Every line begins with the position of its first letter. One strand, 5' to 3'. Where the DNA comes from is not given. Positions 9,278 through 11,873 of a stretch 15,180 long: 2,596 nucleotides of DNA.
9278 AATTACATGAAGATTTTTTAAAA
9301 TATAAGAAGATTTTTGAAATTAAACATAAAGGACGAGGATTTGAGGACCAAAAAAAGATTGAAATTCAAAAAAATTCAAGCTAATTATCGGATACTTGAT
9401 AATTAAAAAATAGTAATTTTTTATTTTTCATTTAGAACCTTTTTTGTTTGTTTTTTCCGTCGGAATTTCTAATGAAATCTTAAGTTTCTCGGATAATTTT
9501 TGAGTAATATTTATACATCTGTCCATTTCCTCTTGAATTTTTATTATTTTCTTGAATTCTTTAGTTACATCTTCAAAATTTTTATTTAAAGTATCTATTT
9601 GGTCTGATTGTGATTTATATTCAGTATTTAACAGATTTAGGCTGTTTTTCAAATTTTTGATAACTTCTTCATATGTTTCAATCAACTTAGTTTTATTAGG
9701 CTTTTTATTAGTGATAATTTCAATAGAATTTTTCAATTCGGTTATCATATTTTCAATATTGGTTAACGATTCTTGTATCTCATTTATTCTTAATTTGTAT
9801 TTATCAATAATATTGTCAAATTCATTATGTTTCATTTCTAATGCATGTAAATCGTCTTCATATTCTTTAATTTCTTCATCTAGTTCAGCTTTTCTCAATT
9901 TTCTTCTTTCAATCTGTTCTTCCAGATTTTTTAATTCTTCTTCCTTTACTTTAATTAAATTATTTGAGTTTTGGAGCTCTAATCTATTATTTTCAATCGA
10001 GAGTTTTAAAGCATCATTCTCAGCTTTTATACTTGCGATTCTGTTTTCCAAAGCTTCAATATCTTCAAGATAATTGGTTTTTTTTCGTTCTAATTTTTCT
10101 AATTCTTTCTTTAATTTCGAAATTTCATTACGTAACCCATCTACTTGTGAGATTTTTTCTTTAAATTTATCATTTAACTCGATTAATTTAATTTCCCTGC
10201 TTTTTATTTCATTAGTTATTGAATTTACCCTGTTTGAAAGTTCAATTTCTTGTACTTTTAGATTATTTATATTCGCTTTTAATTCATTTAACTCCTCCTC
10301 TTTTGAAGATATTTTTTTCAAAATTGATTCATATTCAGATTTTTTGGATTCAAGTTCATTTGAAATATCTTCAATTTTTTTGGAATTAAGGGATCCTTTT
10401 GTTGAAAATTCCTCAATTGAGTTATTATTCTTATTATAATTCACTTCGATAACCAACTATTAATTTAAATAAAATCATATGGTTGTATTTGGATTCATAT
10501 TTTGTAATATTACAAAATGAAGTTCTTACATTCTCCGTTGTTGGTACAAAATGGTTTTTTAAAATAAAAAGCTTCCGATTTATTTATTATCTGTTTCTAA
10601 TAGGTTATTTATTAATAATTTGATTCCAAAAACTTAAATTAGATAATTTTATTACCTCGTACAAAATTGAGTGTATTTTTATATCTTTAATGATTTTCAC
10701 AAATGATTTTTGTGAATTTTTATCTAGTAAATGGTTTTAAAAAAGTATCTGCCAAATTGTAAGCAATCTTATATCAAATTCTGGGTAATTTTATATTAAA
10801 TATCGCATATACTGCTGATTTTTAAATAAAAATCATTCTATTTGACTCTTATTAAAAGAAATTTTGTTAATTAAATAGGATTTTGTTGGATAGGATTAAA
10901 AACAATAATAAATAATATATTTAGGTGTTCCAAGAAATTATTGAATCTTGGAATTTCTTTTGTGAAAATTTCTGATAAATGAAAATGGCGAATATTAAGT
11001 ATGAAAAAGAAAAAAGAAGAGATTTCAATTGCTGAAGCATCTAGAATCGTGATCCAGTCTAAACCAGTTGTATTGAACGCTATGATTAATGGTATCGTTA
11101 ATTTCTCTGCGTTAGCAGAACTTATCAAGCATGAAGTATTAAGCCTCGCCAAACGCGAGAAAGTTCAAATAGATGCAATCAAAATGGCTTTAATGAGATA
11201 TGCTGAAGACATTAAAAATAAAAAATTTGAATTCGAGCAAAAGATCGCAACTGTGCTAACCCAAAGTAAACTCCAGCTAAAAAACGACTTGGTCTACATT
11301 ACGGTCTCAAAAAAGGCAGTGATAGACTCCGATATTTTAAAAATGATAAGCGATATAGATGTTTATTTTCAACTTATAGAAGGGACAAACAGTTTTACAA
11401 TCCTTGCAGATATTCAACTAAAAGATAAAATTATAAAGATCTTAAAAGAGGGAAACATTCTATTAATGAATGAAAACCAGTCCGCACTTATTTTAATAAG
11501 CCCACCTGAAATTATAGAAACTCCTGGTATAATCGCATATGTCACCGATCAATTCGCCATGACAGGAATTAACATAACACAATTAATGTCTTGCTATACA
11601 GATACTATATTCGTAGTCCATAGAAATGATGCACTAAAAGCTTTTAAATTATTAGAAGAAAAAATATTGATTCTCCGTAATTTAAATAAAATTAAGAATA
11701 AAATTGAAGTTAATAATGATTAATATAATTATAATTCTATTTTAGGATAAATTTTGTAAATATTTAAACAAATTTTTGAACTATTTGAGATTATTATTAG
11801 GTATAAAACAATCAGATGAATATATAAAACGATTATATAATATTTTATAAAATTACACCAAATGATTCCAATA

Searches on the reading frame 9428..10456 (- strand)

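Call 8: search_protein_families(library=pfam, proteins=[window:9428-10456:-], max_evalue=0.001)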
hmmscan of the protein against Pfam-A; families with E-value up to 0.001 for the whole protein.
window:9428-10456:- (342 aa): 16 families
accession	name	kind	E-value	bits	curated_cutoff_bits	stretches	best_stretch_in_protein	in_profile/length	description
PF12325.13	TMF_TATA_bd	-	3.4e-08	34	29.1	0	24-67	62-105/115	TATA element modulatory factor 1 TATA binding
PF08614.16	ATG16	-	1.6e-06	28.9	33.7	1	18-129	71-177/200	Autophagy protein 16 (ATG16)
PF00038.26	Filament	-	2.9e-06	27.6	40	0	235-324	24-114/313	Intermediate filament protein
PF12795.12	MscS_porin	-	1.4e-05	25.3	34.4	1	25-197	36-208/238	Mechanosensitive ion channel porin domain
PF11932.13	DUF3450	-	1.8e-05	24.6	32.6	0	165-246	22-103/241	Protein of unknown function (DUF3450)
PF06818.20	Fez1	-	3.9e-05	24.7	34.4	0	8-73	48-113/199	Fez1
PF14712.11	Snapin_Pallidin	-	6e-05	23.9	29.6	0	165-243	5-83/89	Snapin/Pallidin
PF19220.6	Rod_CreS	-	9.2e-05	22.1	100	1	87-240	4-157/359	Crescentin, rod domain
PF24319.2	DUF7491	-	0.00015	22.4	30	0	81-152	13-84/90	Coiled-coil region of unknown function (DUF7491)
PF07926.17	TPR_MLP1_2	-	0.0002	21.8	36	0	202-306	2-106/129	TPR/MLP1/MLP2-like protein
PF07889.17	DUF1664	-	0.00029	21.3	34.6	0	175-251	47-123/124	Protein of unknown function (DUF1664)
PF00261.25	Tropomyosin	-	0.00034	20.6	38.6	1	8-141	107-240/242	Tropomyosin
PF17675.6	APG6_N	-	0.0004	21.3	45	0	97-165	47-115/132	Apg6 coiled-coil region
PF25764.1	KIF21A_4th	-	0.00043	20.4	33.1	0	26-82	107-163/183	KIF21A-like domain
PF04108.17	ATG17_like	-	0.00043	20.3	43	0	176-326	119-278/355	Autophagy protein ATG17-like domain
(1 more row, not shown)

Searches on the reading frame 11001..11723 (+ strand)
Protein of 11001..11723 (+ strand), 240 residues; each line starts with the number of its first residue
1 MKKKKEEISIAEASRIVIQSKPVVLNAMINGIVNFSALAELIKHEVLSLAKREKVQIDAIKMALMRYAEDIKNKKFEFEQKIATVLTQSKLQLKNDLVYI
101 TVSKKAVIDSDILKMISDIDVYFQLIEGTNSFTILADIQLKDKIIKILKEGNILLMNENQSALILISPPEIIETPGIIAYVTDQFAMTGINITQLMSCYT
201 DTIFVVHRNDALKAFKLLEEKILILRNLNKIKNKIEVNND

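Call 8: search_protein_families(library=pfam, proteins=[window:11001-11723:+], max_evalue=0.001)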
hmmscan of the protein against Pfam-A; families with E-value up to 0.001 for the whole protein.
window:11001-11723:+ (240 aa): 2 families
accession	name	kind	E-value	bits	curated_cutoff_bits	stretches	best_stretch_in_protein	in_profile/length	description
PF24367.1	DUF7523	-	5.2e-09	37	27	1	9-95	1-76/158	Family of unknown function (DUF7523)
PF13840.12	ACT_7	-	2.6e-08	34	27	1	157-220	3-65/65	ACT domain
